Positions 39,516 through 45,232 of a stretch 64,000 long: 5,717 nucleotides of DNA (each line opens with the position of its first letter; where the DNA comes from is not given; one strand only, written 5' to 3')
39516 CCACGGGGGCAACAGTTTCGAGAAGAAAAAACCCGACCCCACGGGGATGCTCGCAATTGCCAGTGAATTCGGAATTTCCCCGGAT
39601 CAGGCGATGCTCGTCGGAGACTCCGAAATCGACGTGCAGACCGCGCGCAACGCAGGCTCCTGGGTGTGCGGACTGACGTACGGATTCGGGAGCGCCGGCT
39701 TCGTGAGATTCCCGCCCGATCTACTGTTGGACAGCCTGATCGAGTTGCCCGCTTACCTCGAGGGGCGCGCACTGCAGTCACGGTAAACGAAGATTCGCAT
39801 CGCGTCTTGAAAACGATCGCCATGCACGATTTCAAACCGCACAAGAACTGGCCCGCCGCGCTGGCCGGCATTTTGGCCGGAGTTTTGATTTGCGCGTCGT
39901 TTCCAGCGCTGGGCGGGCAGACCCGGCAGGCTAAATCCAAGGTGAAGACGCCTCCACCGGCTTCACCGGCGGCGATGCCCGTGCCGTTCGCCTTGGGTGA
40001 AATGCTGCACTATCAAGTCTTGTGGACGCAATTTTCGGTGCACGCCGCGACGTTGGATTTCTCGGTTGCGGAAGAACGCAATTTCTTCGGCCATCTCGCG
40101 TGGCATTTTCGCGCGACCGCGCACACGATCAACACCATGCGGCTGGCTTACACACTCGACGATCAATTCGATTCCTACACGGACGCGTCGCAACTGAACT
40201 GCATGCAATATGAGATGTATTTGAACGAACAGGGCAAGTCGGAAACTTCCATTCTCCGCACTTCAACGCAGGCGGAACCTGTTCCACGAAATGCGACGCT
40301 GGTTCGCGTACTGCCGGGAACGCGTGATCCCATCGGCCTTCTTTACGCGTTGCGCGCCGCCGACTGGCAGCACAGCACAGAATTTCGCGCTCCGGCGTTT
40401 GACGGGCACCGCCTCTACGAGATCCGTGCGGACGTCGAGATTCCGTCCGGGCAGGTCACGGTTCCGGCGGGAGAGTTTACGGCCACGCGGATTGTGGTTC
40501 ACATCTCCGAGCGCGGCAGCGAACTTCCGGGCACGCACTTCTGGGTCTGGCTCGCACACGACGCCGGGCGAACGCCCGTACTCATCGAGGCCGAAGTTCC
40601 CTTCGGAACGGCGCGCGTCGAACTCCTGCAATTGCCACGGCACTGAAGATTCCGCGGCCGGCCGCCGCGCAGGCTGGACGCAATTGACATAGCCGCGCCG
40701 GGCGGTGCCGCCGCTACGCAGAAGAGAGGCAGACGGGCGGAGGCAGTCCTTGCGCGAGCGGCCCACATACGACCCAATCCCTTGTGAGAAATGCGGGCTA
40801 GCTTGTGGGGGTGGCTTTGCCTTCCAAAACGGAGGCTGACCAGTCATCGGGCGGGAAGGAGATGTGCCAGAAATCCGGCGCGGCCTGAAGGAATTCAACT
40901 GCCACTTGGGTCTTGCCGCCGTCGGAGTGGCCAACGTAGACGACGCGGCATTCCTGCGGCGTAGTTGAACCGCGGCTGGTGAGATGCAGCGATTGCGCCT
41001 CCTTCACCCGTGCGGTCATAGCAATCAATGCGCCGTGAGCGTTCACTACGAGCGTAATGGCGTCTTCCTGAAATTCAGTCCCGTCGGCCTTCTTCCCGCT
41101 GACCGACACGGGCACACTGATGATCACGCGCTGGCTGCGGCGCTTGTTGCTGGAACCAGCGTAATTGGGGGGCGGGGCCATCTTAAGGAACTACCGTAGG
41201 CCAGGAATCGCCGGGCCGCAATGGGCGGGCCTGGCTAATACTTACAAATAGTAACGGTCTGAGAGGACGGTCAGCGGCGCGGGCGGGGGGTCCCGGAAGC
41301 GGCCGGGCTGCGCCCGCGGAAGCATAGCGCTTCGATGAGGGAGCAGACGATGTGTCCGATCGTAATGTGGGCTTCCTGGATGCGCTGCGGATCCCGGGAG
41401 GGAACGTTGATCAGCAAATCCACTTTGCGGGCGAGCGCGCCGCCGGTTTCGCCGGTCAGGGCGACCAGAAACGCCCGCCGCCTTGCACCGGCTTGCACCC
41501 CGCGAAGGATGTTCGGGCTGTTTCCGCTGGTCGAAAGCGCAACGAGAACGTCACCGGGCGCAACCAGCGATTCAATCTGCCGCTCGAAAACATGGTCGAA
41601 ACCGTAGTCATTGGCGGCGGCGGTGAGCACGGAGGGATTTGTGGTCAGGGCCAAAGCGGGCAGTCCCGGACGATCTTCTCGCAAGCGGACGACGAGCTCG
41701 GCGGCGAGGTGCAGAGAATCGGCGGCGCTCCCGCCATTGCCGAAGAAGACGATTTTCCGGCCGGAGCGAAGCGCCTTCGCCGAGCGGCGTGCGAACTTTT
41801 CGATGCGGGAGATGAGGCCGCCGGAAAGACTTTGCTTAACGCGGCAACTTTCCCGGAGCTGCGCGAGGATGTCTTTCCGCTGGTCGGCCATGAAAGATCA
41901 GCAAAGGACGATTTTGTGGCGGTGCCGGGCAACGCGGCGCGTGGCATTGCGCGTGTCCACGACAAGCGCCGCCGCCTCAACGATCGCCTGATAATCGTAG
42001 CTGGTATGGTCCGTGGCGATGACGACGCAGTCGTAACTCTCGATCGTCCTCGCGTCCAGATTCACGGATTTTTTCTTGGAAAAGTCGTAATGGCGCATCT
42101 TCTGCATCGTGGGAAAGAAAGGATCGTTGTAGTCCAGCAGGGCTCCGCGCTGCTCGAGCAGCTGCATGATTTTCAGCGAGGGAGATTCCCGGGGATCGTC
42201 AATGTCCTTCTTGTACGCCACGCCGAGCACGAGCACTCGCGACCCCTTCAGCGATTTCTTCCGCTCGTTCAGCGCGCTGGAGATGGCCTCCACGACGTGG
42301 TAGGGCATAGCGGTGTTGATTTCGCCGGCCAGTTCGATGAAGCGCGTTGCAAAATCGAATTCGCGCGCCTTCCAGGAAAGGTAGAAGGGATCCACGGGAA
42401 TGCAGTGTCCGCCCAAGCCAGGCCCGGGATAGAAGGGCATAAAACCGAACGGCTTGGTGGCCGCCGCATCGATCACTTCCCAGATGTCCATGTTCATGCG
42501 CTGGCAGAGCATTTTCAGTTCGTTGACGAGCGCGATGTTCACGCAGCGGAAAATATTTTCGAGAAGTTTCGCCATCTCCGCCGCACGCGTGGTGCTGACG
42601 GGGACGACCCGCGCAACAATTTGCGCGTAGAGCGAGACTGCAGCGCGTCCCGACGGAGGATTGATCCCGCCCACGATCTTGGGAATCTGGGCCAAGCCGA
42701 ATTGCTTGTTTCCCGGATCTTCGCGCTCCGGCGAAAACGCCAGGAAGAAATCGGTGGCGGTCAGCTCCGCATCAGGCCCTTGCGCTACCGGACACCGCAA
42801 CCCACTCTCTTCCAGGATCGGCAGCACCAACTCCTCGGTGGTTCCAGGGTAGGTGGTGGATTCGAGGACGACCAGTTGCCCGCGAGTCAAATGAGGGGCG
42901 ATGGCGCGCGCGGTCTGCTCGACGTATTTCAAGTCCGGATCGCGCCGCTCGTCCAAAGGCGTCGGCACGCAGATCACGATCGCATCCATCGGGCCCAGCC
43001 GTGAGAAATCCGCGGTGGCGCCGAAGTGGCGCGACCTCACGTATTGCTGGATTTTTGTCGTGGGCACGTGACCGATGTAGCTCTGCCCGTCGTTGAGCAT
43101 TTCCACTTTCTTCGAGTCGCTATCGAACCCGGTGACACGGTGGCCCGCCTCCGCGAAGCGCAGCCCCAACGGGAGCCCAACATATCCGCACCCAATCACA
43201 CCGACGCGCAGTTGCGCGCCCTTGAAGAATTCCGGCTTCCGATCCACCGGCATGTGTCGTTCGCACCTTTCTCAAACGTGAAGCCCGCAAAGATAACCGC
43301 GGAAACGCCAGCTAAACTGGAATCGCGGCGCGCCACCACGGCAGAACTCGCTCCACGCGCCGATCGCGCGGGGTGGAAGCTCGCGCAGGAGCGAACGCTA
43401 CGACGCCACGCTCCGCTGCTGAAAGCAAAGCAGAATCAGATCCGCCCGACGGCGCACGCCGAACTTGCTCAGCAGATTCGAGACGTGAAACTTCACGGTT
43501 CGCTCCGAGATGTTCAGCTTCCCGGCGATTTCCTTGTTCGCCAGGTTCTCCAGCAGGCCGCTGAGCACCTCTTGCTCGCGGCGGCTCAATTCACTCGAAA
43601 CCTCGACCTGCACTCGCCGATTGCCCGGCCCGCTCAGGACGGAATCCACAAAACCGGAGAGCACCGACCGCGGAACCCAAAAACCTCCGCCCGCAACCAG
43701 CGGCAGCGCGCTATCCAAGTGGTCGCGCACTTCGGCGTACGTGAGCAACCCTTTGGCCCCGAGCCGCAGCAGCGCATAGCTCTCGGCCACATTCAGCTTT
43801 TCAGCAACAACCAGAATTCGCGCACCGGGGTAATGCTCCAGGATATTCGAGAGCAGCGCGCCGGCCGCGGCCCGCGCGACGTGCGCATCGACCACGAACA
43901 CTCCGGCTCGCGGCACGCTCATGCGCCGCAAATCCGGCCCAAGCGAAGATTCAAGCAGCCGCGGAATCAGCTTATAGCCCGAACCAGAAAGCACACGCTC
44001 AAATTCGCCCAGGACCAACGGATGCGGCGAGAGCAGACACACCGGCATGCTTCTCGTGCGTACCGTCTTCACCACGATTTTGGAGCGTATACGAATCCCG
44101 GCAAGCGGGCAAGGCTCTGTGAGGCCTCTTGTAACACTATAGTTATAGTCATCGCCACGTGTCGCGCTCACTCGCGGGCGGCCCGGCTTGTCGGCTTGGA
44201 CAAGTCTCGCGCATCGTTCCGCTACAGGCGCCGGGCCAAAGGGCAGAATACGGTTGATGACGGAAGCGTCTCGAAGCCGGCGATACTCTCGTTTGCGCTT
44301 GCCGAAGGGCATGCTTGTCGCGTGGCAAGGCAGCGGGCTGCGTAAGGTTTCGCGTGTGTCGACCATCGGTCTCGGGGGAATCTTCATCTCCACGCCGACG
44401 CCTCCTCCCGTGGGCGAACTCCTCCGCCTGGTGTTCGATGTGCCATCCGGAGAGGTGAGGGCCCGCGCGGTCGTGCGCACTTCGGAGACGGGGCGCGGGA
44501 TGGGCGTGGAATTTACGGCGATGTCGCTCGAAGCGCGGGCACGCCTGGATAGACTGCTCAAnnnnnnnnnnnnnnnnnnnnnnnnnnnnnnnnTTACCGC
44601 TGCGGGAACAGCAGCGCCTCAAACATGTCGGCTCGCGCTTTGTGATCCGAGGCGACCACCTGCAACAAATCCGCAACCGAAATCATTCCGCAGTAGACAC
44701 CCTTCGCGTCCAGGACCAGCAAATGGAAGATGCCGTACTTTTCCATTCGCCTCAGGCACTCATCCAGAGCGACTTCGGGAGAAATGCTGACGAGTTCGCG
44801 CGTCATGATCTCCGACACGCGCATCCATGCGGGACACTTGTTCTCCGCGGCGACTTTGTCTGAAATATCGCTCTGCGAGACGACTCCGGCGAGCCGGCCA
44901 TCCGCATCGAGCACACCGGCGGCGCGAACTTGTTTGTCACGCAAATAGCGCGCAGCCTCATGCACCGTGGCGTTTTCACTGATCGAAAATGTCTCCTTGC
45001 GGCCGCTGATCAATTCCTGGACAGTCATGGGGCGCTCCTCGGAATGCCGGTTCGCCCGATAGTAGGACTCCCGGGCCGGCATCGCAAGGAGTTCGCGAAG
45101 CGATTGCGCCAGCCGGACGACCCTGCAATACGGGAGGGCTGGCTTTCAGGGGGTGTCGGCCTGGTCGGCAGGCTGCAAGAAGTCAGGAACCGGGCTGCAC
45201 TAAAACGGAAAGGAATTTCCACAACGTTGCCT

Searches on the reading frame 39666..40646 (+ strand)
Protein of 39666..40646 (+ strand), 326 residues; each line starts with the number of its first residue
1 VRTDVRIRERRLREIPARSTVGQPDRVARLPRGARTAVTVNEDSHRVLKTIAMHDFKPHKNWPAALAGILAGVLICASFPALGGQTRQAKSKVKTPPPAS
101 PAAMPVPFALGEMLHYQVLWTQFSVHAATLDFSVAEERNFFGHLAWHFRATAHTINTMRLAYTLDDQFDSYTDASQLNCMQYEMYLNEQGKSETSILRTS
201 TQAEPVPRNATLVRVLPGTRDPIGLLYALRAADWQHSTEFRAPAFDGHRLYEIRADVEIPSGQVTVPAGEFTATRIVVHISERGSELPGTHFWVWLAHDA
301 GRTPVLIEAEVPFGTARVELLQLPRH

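Call 60: search_protein_families(library=pfam, proteins=[window:39666-40646:+], max_evalue=0.001)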
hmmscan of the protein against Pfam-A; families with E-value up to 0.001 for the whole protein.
window:39666-40646:+ (326 aa): 1 family
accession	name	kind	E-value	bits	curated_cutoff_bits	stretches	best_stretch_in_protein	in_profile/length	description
PF11306.15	DUF3108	-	5.8e-21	75.7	26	1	116-320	2-208/209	Protein of unknown function (DUF3108)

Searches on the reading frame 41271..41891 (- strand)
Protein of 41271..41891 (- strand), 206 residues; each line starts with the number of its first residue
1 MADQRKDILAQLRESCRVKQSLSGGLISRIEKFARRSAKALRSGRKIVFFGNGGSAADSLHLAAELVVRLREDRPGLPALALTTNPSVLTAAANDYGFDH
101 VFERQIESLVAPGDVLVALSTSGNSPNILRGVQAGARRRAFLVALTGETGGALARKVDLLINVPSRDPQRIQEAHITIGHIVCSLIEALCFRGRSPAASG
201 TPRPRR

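Call 60: search_protein_families(library=pfam, proteins=[window:41271-41891:-], max_evalue=0.001)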
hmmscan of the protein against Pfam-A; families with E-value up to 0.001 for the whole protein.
window:41271-41891:- (206 aa): 2 families
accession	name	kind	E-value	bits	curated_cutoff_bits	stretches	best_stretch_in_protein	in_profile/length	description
PF13580.11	SIS_2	-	1.4e-22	80.7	27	1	27-147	18-138/138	SIS domain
PF01380.27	SIS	-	2.5e-07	31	25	1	107-169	48-110/131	SIS domain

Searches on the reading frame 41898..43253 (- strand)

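Call 60: search_protein_families(library=pfam, proteins=[window:41898-43253:-], max_evalue=0.001)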
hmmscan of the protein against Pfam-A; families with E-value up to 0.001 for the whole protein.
window:41898-43253:- (451 aa): 5 families
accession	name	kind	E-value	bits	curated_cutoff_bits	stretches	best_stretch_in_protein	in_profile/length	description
PF03721.20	UDPG_MGDP_dh_N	-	4.9e-43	147.3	27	1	16-204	2-182/187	UDP-glucose/GDP-mannose dehydrogenase family, NAD binding domain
PF00984.24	UDPG_MGDP_dh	-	2.9e-32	111.1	25.4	1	223-314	1-93/94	UDP-glucose/GDP-mannose dehydrogenase family, central domain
PF03720.21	UDPG_MGDP_dh_C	-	1.3e-22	80.5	30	1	341-439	1-102/103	UDP-glucose/GDP-mannose dehydrogenase family, UDP binding domain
PF03446.21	NAD_binding_2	-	1.9e-08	34.9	21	1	16-143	1-104/161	NAD binding domain of 6-phosphogluconate dehydrogenase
PF02558.23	ApbA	-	4.2e-05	23.6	22.2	1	17-98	1-76/150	Ketopantoate reductase PanE/ApbA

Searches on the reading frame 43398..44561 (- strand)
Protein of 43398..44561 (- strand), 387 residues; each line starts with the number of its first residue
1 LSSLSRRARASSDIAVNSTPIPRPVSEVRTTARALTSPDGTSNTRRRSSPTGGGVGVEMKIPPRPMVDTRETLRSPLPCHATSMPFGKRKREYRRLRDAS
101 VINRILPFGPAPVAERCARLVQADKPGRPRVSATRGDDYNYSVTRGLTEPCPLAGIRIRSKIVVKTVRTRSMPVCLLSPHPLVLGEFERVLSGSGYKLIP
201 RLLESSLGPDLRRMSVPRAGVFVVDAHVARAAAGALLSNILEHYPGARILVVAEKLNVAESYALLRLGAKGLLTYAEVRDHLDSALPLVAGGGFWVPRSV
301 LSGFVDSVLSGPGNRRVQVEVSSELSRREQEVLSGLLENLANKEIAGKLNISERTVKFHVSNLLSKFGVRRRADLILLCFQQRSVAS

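Call 60: search_protein_families(library=pfam, proteins=[window:43398-44561:-], max_evalue=0.001)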
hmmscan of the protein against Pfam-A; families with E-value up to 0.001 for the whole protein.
window:43398-44561:- (387 aa): 3 families
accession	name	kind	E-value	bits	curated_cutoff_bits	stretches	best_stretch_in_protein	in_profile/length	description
PF00196.25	GerE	-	3.4e-19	68.7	23.5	1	324-377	2-55/57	Bacterial regulatory proteins, luxR family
PF08281.18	Sigma70_r4_2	-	5.3e-06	26.4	25.7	1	323-361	9-48/54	Sigma-70, region 4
PF13412.12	HTH_24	-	0.00049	20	21.9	0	340-365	18-43/48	Winged helix-turn-helix DNA-binding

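Call 61: search_protein_families(library=ncbifam, proteins=[window:43398-44561:-], max_evalue=0.001)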
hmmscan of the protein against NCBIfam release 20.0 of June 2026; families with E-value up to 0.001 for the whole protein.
window:43398-44561:- (387 aa): 21 families
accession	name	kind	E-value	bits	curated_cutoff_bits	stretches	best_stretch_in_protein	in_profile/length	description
NF007708.0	PRK10403.1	equivalog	1e-14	54.5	343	1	247-385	81-214/215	nitrate/nitrite response regulator protein NarP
NF047785.1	respo_reg_MadR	equivalog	2.6e-14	53.1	300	1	235-376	66-200/209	MadR family response regulator transcription factor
NF052366.1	photon_PedR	equivalog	1.1e-11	44.7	120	1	324-381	2-59/74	photosynthetic electron transport-dependent transcriptional regulator PedR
NF007935.0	PRK10651.1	equivalog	1.3e-11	44.1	250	1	237-382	71-213/216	two-component system response regulator NarL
NF007505.1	PRK10100.1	equivalog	7.9e-11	42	250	1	288-374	112-194/204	biofilm master transcriptional regulator CsgD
NF052445.1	RespRegMctR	equivalog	1.3e-10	41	300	1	174-380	4-200/205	two-component system response regulator MctR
NF041830.1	RR_TF_ErdR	exception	5.1e-10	39.4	390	1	243-386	74-212/213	response regulator transcription factor ErdR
NF007403.0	PRK09935.1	equivalog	5.5e-10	39.2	271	1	223-376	54-201/210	fimbria biosynthesis transcriptional regulator FimZ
NF006900.1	PRK09390.1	equivalog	4.2e-09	36.2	255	1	323-381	141-199/203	response regulator FixJ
NF011896.0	PRK15369.1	equivalog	9.4e-09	35.2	242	1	238-377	69-202/211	two component system response regulator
NF007685.0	PRK10360.1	equivalog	1.5e-07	31.5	258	1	264-375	90-188/196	response regulator transcription factor UhpA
TIGR03020.2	EpsA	equivalog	1.9e-07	31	170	1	322-374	188-240/247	XrtB/PEP-CTERM-associated transcriptional regulator EpsA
NF003420.0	PRK04841.1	equivalog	2.8e-06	25.7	537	1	322-376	836-890/903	HTH-type transcriptional regulator MalT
NF007419.0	PRK09958.1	equivalog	5.6e-06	26.1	251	1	177-382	6-199/204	acid-sensing system DNA-binding response regulator EvgA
NF038181.1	reg_ATPase_IniR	equivalog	1.7e-05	23.4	750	1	318-376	760-818/827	isoniazid response ATPase/transcriptional regulator IniR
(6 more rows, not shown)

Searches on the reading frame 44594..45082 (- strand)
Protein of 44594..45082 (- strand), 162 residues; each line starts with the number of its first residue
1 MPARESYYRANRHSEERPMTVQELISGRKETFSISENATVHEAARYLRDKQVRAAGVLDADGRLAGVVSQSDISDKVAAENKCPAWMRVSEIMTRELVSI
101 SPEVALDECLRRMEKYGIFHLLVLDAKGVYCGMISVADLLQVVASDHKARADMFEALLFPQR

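Call 10: search_protein_families(library=pfam, proteins=[window:44594-45082:-], max_evalue=0.01)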
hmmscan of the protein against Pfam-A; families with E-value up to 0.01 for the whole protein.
window:44594-45082:- (162 aa): 1 family
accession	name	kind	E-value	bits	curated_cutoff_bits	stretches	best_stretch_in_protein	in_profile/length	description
PF00571.33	CBS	-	3.7e-23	82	24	2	89-144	1-56/57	CBS domain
